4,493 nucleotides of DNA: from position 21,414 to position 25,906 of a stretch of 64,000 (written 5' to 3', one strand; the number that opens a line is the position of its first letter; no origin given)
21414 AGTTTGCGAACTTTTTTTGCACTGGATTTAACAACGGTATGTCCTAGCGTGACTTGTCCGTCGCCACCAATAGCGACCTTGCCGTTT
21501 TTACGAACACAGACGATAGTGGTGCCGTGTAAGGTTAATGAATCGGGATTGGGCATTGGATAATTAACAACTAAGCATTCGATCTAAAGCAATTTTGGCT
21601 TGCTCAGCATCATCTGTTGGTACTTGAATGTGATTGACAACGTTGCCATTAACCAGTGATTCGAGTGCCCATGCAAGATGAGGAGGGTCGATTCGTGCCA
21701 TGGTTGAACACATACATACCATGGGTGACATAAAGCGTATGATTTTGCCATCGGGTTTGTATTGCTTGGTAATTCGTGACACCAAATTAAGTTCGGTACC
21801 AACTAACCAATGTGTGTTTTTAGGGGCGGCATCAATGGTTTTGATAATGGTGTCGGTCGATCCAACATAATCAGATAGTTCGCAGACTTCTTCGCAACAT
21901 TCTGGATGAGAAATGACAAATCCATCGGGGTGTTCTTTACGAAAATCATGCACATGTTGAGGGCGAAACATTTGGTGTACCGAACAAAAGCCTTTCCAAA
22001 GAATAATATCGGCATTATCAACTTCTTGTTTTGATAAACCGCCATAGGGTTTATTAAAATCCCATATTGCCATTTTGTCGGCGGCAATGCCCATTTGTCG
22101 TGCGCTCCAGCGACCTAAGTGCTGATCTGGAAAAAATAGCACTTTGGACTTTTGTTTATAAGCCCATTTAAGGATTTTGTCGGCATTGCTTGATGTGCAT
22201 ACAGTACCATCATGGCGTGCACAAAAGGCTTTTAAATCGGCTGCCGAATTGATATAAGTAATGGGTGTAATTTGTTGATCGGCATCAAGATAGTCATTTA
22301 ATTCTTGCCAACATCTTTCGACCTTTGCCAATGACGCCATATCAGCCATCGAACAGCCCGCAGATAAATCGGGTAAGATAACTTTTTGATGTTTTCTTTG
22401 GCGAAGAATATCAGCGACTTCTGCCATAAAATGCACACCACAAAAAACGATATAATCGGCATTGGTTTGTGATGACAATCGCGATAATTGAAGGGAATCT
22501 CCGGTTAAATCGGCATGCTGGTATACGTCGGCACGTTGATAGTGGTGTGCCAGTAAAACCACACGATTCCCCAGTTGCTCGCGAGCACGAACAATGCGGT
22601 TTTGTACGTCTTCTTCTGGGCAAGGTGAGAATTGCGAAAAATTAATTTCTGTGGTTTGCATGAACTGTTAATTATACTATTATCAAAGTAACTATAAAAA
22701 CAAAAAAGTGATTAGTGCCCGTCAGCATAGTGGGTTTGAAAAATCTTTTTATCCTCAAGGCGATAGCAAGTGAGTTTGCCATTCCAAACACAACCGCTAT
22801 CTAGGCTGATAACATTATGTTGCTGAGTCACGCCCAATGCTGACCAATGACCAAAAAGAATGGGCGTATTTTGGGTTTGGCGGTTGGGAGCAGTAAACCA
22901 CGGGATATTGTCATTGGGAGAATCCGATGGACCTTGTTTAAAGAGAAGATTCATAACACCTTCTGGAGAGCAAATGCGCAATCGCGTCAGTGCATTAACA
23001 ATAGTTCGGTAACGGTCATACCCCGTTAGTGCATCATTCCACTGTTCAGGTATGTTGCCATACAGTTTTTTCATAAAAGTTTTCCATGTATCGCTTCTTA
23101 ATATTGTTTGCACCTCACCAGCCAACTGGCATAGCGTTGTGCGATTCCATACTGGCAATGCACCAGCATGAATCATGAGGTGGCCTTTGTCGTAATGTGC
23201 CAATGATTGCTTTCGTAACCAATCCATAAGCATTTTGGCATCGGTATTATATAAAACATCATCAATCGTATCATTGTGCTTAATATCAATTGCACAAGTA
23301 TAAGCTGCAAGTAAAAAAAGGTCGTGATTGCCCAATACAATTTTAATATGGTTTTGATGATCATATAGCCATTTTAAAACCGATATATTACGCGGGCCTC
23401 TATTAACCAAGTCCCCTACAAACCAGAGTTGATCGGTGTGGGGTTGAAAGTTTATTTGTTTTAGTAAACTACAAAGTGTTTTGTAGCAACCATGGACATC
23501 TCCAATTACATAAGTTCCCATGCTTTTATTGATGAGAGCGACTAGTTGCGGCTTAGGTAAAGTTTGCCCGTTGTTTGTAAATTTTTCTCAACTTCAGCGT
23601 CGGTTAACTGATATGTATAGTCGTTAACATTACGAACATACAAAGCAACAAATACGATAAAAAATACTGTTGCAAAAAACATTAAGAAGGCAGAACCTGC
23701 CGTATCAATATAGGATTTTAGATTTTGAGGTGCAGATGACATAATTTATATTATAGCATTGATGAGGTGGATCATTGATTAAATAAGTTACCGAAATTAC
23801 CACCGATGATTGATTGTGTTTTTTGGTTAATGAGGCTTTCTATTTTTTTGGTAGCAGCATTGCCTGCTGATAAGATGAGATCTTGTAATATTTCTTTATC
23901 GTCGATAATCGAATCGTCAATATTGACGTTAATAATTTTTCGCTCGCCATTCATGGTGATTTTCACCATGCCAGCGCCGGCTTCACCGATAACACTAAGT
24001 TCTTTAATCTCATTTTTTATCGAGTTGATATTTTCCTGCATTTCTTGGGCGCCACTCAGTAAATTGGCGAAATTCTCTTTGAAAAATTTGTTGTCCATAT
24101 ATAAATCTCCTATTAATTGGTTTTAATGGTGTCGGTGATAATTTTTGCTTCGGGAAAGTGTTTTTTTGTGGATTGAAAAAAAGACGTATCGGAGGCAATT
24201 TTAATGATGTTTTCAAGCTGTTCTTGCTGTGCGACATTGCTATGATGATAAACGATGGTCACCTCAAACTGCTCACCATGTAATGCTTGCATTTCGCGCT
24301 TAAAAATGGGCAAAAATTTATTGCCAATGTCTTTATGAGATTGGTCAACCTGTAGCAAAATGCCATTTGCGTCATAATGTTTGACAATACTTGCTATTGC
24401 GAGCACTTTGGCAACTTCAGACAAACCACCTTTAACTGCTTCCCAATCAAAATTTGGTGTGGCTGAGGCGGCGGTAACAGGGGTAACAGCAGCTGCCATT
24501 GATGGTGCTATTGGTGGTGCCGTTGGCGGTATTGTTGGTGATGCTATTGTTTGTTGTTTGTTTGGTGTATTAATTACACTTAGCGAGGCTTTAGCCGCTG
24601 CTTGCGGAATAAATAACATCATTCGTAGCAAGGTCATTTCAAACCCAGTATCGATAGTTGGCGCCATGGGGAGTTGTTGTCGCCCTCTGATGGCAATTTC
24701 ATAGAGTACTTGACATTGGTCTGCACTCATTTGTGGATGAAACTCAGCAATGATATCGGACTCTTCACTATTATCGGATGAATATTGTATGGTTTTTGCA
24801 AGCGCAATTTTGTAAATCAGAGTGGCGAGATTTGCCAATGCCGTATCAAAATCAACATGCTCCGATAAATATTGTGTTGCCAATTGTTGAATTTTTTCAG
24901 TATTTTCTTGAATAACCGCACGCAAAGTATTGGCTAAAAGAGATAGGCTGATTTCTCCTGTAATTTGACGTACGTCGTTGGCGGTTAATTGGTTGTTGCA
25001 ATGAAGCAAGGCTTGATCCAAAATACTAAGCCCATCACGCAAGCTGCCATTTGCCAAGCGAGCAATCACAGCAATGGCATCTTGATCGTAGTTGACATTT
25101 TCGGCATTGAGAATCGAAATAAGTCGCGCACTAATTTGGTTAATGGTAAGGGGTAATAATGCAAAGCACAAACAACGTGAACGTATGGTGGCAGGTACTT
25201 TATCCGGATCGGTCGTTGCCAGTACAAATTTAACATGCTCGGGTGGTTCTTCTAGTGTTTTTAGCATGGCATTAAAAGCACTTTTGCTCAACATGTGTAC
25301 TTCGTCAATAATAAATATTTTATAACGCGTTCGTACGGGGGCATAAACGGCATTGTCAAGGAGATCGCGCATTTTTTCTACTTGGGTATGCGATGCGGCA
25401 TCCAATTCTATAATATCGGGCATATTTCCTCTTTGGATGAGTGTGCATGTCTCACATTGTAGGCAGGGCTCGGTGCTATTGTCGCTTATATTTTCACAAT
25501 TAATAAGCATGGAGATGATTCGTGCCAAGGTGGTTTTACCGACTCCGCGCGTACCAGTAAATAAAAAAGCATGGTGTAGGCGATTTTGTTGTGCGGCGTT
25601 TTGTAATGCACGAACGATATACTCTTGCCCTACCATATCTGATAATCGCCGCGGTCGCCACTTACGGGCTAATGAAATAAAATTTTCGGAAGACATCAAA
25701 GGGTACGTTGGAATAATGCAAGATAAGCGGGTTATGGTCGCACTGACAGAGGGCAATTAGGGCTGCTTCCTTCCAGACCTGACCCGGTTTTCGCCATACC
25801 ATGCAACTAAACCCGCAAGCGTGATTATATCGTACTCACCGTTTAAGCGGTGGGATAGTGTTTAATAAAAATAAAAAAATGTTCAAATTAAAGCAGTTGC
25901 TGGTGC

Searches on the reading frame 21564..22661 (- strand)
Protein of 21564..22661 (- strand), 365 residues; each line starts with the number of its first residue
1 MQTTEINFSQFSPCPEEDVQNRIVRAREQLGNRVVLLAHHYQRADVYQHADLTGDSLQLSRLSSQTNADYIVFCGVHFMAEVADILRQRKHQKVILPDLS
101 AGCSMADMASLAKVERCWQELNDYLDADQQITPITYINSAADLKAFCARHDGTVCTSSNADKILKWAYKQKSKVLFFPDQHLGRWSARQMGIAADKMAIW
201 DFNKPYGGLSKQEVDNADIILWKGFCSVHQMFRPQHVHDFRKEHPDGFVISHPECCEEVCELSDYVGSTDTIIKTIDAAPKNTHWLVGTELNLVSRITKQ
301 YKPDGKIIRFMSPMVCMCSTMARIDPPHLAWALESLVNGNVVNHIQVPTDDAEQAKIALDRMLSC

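Call 65: search_protein_families(library=pfam, proteins=[window:21564-22661:-], max_evalue=0.01)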
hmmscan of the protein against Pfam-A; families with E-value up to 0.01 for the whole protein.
window:21564-22661:- (365 aa): 1 family
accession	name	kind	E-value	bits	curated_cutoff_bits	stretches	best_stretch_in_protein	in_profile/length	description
PF02445.21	NadA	-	2.4e-98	329.4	27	1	23-363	3-294/295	Quinolinate synthetase A protein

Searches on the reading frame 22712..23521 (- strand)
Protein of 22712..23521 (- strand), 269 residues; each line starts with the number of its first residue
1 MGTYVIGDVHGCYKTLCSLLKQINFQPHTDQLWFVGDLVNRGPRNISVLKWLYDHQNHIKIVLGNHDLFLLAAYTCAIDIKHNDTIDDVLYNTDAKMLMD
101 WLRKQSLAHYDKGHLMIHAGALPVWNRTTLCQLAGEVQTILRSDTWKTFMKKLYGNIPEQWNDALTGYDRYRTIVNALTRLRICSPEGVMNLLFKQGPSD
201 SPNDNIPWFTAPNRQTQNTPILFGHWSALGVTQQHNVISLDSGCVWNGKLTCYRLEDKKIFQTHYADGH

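Call 78: search_protein_families(library=ncbifam, proteins=[window:22712-23521:-], max_evalue=0.001)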
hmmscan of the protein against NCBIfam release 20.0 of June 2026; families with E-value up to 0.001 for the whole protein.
window:22712-23521:- (269 aa): 7 families
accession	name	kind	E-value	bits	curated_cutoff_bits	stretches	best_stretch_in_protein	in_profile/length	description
NF001204.0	PRK00166.1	equivalog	7.9e-102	340.2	176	1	1-265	1-268/276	symmetrical bis(5'-nucleosyl)-tetraphosphatase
TIGR00668.1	apaH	equivalog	7.7e-77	258.5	222.85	1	1-262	1-265/279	bis(5'-nucleosyl)-tetraphosphatase (symmetrical) ApaH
NF008516.0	PRK11439.1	equivalog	4.4e-15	56.3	326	1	4-74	20-88/218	protein-serine/threonine phosphatase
NF007425.0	PRK09968.1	equivalog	6.1e-15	55.5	332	1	4-75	18-87/218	protein-serine/threonine phosphatase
TIGR04075.1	bacter_Pnkp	equivalog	8.5e-15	54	750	2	5-92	184-290/851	polynucleotide kinase-phosphatase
NF010148.0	PRK13625.1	equivalog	2.9e-11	43.4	340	1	3-71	3-81/245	bis(5'-nucleosyl)-tetraphosphatase PrpE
NF006988.0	PRK09453.1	equivalog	3.1e-05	23.9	117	1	4-46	4-45/183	phosphodiesterase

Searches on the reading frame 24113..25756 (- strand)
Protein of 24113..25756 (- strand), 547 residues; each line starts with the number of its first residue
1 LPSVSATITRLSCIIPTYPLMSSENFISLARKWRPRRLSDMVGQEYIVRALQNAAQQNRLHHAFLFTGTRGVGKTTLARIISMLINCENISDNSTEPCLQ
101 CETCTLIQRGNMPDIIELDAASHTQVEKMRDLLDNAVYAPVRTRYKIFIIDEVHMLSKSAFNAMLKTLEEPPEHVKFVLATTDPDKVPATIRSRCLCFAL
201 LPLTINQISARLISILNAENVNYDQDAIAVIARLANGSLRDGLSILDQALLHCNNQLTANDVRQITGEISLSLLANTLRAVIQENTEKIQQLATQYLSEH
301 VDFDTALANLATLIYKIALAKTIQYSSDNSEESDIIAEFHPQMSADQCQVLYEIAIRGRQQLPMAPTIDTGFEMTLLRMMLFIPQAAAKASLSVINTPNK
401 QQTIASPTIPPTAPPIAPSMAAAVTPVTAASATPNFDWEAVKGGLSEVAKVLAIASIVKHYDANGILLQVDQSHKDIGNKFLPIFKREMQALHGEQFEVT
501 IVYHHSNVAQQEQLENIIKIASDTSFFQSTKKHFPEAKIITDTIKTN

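Call 78: search_protein_families(library=ncbifam, proteins=[window:24113-25756:-], max_evalue=0.001)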
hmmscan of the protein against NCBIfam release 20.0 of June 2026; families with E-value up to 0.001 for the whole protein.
window:24113-25756:- (547 aa): 79 families (the best 25 are shown)
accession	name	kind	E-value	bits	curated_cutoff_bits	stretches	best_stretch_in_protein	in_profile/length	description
NF005942.0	PRK07994.1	equivalog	1.9e-147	493.1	613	1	27-401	4-378/655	DNA polymerase III subunit gamma/tau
NF006429.0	PRK08691.1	equivalog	1.2e-132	443.9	969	1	28-433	5-413/709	DNA polymerase III subunits gamma and tau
NF008975.0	PRK12323.1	equivalog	5.2e-126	422.1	875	1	27-435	4-419/709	DNA polymerase III subunit gamma/tau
TIGR02397.1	dnaX_nterm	equivalog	1.9e-121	405.7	250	1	28-379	3-354/355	DNA polymerase III subunit gamma/tau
NF011511.0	PRK14949.1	equivalog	2e-119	400.5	1016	1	28-389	5-364/984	DNA polymerase III subunits gamma and tau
NF004046.1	PRK05563.1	equivalog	3.1e-115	386.2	400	1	26-385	2-362/567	DNA polymerase III subunit gamma/tau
NF005423.0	PRK07003.1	equivalog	7.1e-115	385.3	1260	1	28-434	5-409/831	DNA polymerase III subunit gamma/tau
NF006585.0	PRK09111.1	equivalog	2.6e-110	369.9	604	1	23-381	24-389/616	DNA polymerase III subunit gamma/tau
NF011526.0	PRK14965.1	equivalog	5.8e-110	368.8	670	1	26-430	3-411/578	DNA polymerase III subunits gamma and tau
NF011521.0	PRK14960.1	equivalog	1.4e-109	367.4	1228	1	28-430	4-404/702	DNA polymerase III subunit gamma/tau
NF011522.0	PRK14961.1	equivalog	1.1e-108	363.3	562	1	25-383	2-361/363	DNA polymerase III subunits gamma and tau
NF011519.0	PRK14958.1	equivalog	2.7e-108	362.8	912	1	28-389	5-363/509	DNA polymerase III subunits gamma and tau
NF011514.0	PRK14953.1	equivalog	6.2e-97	325.5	536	1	26-335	3-310/488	DNA polymerase III subunits gamma and tau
NF011525.0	PRK14964.1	equivalog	7.4e-95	318.6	554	1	27-382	1-354/493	DNA polymerase III subunits gamma and tau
NF011510.0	PRK14948.1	equivalog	8.5e-95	318.8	593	1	26-329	5-307/640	DNA polymerase III subunit gamma/tau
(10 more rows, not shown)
